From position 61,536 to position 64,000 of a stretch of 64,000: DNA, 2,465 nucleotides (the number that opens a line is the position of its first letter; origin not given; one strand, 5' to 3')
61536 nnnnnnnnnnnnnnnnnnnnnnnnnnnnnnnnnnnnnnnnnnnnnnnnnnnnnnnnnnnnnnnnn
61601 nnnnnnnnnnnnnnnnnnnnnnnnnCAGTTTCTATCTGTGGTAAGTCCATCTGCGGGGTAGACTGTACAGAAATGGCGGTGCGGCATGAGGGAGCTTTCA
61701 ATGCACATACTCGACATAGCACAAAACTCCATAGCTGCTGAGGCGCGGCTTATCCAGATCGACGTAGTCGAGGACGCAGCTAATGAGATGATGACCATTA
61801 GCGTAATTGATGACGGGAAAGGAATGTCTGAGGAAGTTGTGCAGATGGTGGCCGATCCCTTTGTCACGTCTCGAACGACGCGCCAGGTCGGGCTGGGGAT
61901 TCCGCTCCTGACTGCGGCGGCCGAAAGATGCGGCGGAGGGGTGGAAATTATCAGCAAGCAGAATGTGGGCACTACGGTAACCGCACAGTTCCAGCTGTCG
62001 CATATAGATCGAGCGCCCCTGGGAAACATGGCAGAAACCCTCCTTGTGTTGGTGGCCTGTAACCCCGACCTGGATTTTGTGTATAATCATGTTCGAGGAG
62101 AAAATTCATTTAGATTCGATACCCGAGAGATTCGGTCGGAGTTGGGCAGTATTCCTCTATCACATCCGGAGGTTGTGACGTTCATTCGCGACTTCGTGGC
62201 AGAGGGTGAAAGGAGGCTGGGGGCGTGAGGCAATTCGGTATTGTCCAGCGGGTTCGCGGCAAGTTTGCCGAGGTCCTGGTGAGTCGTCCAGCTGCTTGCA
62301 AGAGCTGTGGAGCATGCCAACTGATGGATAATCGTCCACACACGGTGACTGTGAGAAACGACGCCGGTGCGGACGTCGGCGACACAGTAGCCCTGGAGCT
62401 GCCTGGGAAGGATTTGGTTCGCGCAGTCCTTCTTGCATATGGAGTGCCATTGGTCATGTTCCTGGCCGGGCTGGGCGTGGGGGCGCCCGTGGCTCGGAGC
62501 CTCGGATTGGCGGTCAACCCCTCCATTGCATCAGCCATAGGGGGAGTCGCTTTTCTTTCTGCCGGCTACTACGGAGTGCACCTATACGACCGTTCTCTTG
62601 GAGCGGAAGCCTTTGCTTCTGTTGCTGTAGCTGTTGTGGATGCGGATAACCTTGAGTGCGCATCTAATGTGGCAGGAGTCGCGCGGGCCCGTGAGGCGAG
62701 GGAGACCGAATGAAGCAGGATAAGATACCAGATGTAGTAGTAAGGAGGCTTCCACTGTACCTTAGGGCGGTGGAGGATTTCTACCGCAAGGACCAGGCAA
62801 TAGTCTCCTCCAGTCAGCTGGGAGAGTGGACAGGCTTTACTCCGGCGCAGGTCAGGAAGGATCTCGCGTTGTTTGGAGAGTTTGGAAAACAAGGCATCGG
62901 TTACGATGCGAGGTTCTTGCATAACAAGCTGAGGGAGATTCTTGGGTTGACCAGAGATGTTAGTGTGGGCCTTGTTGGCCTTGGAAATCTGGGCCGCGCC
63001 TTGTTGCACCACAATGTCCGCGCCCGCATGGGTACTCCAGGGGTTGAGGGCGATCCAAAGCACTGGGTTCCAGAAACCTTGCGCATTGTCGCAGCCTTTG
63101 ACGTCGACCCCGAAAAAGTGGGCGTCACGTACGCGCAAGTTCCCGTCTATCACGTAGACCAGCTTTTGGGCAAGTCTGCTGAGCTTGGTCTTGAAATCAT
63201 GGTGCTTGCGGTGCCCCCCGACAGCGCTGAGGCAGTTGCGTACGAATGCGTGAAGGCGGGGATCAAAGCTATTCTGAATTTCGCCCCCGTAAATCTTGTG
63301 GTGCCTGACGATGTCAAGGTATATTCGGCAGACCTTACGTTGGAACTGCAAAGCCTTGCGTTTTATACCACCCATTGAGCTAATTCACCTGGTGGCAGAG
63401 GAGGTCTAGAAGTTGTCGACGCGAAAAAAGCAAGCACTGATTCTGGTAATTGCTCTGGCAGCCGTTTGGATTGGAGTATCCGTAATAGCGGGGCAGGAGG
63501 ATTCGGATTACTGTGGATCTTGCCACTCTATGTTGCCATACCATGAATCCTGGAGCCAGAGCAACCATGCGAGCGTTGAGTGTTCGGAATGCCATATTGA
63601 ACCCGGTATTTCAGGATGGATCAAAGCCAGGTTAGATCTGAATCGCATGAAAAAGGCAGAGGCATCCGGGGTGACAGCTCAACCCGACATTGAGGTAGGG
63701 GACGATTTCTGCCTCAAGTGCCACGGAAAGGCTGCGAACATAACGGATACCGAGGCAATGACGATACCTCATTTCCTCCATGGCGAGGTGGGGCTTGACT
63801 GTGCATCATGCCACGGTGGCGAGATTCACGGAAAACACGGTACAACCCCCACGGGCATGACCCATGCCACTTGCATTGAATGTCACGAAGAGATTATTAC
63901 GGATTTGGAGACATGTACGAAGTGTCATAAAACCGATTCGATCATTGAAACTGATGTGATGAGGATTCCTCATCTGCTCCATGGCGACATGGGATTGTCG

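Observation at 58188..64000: Sensory [FeFe]-hydrogenase-like signalling cluster (2x DRTGG, 2x GHKL ATPase, HydS-like, PHP, RseC) ending in Rex and a multiheme cytochrome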

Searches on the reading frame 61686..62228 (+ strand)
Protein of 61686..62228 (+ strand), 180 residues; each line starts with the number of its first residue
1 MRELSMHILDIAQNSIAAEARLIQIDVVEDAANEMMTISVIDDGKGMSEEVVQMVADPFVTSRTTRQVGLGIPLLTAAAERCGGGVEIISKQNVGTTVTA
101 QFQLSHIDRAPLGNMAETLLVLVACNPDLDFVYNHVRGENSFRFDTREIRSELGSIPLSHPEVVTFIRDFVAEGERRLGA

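Call 3: search_protein_families(library=pfam, proteins=[window:61686-62228:+], max_evalue=0.01)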
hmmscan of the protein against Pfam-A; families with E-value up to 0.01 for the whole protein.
window:61686-62228:+ (180 aa): 2 families
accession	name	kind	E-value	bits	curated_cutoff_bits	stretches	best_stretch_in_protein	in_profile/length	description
PF02518.31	HATPase_c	-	1.3e-13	51.8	26.4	1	8-104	10-109/111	Histidine kinase-, DNA gyrase B-, and HSP90-like ATPase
PF13589.12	HATPase_c_3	-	5.7e-08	33.3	25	1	8-105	7-106/137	Histidine kinase-, DNA gyrase B-, and HSP90-like ATPase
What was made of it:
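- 61686..62228 (+): GHKL2: stand-alone histidine-kinase-type ATP-binding domain protein (180 aa) with no DHp/His domain. Pfam HATPase_c, E 1.3e-13 (call 3).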

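Call 10: search_protein_families(library=ncbifam, proteins=[window:61686-62228:+], max_evalue=0.01)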
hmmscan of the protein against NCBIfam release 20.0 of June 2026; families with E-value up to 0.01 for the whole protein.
window:61686-62228:+ (180 aa): 48 families (the best 25 are shown)
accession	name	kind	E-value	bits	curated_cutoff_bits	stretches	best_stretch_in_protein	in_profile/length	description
NF010076.0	PRK13557.1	subfamily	5.4e-12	44.9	631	1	32-106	321-396/540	histidine kinase famiy protein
NF053867.1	SprKinKinDBac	equivalog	8.1e-11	41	775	1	8-104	402-497/500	sporulation kinase KinD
NF008468.0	PRK11360.1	equivalog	8.3e-11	40.9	646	1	12-106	515-610/616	two-component system sensor histidine kinase AtoS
NF033792.0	ActS_PrrB_HisK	equivalog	1.3e-08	34.1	350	1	24-106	330-421/423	ActS/PrrB/RegB family redox-sensitive histidine kinase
NF038348.1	T2SS_HK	subfamily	1.6e-08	33.5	450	1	6-101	477-570/574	histidine kinase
NF010411.0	PRK13837.1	equivalog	2e-08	32.7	647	1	32-102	604-673/828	two-component system VirA-like sensor kinase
NF007688.0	PRK10364.1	equivalog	3.1e-08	32.8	479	1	8-101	356-448/460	two-component system sensor histidine kinase ZraS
NF047794.1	HisKinPtgB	equivalog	2.7e-07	29.3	1000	1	9-103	561-654/656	two-component system sensor histidine kinase PgtB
NF011874.0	PRK15347.1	equivalog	4.3e-07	28.4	852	1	27-107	536-617/921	two component system sensor kinase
NF041947.1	LuxQ_Vibrio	equivalog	5.4e-07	27.9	1200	1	23-109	610-701/843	quorum-sensing autoinducer 2 sensor kinase/phosphatase LuxQ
TIGR00585.2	mutl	equivalog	6.3e-07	28.6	180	1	13-63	30-77/555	DNA mismatch repair endonuclease MutL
TIGR02916.1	PEP_his_kin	equivalog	9.4e-07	27.8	300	1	6-99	582-675/679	XrtA/PEP-CTERM system histidine kinase PrsK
NF050805.1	CellDivHKDivJCaul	equivalog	1.8e-06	26.5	1000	1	2-102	414-518/531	cell cycle sensor histidine kinase DivJ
NF008298.1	PRK11086.1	subfamily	4.7e-06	25.3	520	1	22-101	444-522/529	DcuS/MalK family sensor histidine kinase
NF007004.0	PRK09467.1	equivalog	7.3e-06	25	415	1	11-104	342-436/440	two-component system sensor histidine kinase EnvZ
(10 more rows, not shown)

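Call 58: search_solved_structures(query=window:61686-62228:+, max_evalue=0.01)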
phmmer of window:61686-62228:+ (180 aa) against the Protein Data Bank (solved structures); distinct sequences matched with E-value up to 0.01: 10.
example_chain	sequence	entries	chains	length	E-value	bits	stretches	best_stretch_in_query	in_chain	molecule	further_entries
9p6i_A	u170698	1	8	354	9.6e-08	35.1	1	8-101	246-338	histidine kinase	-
3d36_A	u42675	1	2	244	2.1e-06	30.8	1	8-105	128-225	Sporulation kinase B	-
9jfj_A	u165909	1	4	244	3.6e-06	30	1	6-105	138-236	Sensor histidine kinase ZraS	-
4gcz_A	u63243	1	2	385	0.0001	25.3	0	12-104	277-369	Blue-light photoreceptor, Sensor protein fixL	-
8a3u_A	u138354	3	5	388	0.00012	25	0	12-102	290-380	Putative Sensory box protein,Sensor protein FixL | Putative Sensory box protein,Putative Sensory box protein,Sensor protein FixL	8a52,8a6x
8a7f_A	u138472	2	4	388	0.00013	25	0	12-102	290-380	Putative Sensory box protein,Sensor protein FixL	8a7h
5idm_A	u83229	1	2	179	0.0015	21.5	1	33-97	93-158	Cell cycle histidine kinase CckA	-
5idj_A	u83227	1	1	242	0.0029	20.6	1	33-97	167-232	Histidine kinase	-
3sl2_A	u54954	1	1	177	0.0038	20.2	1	24-101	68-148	Sensor histidine kinase yycG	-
3a0t_A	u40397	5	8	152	0.0057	19.6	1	6-85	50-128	Sensor protein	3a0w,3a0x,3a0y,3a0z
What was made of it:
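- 61686..62228 (+): PDB relatives are the catalytic domains of histidine kinases (call 58).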

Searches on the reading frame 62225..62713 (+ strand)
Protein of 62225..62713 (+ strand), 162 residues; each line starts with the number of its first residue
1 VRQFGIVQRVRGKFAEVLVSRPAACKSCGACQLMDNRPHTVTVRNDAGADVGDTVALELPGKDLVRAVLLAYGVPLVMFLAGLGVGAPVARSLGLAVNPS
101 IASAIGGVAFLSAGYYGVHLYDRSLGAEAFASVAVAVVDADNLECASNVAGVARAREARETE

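Call 3: search_protein_families(library=pfam, proteins=[window:62225-62713:+], max_evalue=0.01)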
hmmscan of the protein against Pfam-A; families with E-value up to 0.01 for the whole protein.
window:62225-62713:+ (162 aa): 1 family
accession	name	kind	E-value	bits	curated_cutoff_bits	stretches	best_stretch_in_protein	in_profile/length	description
PF04246.17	RseC_MucC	-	2.6e-26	92.5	24.4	1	7-129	1-122/130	Positive regulator of sigma(E), RseC/MucC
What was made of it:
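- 62225..62713 (+): RseC/MucC-family small membrane protein (162 aa) with an N-terminal CxxCxxC motif and two hydrophobic helices; overlaps both neighbours by 4 nt. Pfam RseC_MucC, E 2.6e-26 (call 3).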

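Call 10: search_protein_families(library=ncbifam, proteins=[window:62225-62713:+], max_evalue=0.01)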
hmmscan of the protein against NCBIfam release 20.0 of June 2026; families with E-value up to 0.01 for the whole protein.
window:62225-62713:+ (162 aa): 1 family
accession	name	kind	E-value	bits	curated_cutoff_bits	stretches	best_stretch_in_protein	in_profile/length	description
NF008115.0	PRK10862.1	equivalog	0.00069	19.7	184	1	24-116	31-124/156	SoxR-reducing system protein RseC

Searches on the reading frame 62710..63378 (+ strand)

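Call 3: search_protein_families(library=pfam, proteins=[window:62710-63378:+], max_evalue=0.01)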
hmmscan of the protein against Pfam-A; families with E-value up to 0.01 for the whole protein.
window:62710-63378:+ (222 aa): 2 families
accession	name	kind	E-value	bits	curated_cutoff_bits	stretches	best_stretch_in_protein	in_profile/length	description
PF02629.25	CoA_binding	-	8e-19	68.6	22.3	1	125-194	30-97/97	CoA binding domain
PF06971.19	Put_DNA-bind_N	-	2.1e-17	63.4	27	1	5-52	1-48/49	Putative DNA-binding protein N-terminus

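Call 10: search_protein_families(library=ncbifam, proteins=[window:62710-63378:+], max_evalue=0.01)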
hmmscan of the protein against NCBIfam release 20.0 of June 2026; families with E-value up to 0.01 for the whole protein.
window:62710-63378:+ (222 aa): 11 families
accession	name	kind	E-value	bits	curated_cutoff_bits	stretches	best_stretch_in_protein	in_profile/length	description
NF003995.0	PRK05472.2-4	subfamily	1.6e-65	220.7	126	1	1-221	1-206/213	redox-sensing transcriptional repressor Rex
NF003993.0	PRK05472.2-2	equivalog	3.9e-58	196.5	217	1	1-221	1-206/212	redox-sensing transcriptional repressor Rex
NF003992.0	PRK05472.2-1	equivalog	2.2e-55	187.6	226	1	3-220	18-220/249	redox-sensing transcriptional repressor Rex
NF003989.0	PRK05472.1-3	equivalog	3.1e-53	180.7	177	1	1-221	3-208/215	redox-sensing transcriptional repressor Rex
NF003994.0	PRK05472.2-3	equivalog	3.2e-48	164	130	1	2-218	5-206/217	redox-sensing transcriptional repressor Rex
NF003990.0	PRK05472.1-4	equivalog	4.7e-47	160.3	233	1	2-218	3-204/214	redox-sensing transcriptional repressor Rex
NF003996.0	PRK05472.2-5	equivalog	9.3e-42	143.2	138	1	6-219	2-198/209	redox-sensing transcriptional repressor Rex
NF003988.0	PRK05472.1-1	equivalog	2.3e-40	138.9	321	1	3-219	4-207/214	redox-sensing transcriptional repressor Rex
NF003991.0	PRK05472.1-5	equivalog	2.7e-38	132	198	1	2-220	3-206/211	redox-sensing transcriptional repressor Rex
NF004230.0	PRK05678.1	equivalog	0.0006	19.1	336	1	131-192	38-97/291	succinate--CoA ligase subunit alpha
TIGR01019.1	sucCoAalpha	subfamily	0.0036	16.7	353.2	1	131-205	36-107/286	succinate--CoA ligase subunit alpha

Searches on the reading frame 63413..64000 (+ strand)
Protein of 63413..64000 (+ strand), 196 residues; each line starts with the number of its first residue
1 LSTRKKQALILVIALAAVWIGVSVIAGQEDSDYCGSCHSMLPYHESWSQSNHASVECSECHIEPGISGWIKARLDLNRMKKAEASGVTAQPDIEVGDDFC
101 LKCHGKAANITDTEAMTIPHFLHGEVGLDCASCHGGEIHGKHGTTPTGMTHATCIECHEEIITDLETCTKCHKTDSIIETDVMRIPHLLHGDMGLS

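Call 10: search_protein_families(library=ncbifam, proteins=[window:63413-64000:+], max_evalue=0.01)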
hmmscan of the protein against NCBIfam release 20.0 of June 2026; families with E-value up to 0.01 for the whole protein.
window:63413-64000:+ (196 aa): 7 families
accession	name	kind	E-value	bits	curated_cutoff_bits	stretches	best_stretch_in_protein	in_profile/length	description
TIGR03153.1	cytochr_NrfH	equivalog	7e-11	42.3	134.2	1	10-135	7-134/138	cytochrome c nitrite reductase small subunit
NF011606.0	PRK15032.1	equivalog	4.5e-07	29.3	455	1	11-167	25-183/390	pentaheme c-type cytochrome TorC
NF043011.1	CytC7_Geobact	equivalog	5.3e-05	23.6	120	1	115-173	32-89/89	cytochrome c7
TIGR04257.1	nanowire_3heme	domain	0.00033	20.7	40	0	110-173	7-75/75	c(7)-type cytochrome triheme domain-containing protein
TIGR02162.1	torC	equivalog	0.00055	19.3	478.2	1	13-75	25-95/387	pentaheme c-type cytochrome TorC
NF045722.1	c3_cytochr_TmcA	equivalog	0.00089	19.1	114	0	33-62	59-88/125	acidic tetraheme cytochrome c3 TmcA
NF047727.1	4hemeCytCCctA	equivalog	0.0048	17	180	0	27-62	53-88/109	tetraheme c-type cytochrome CctA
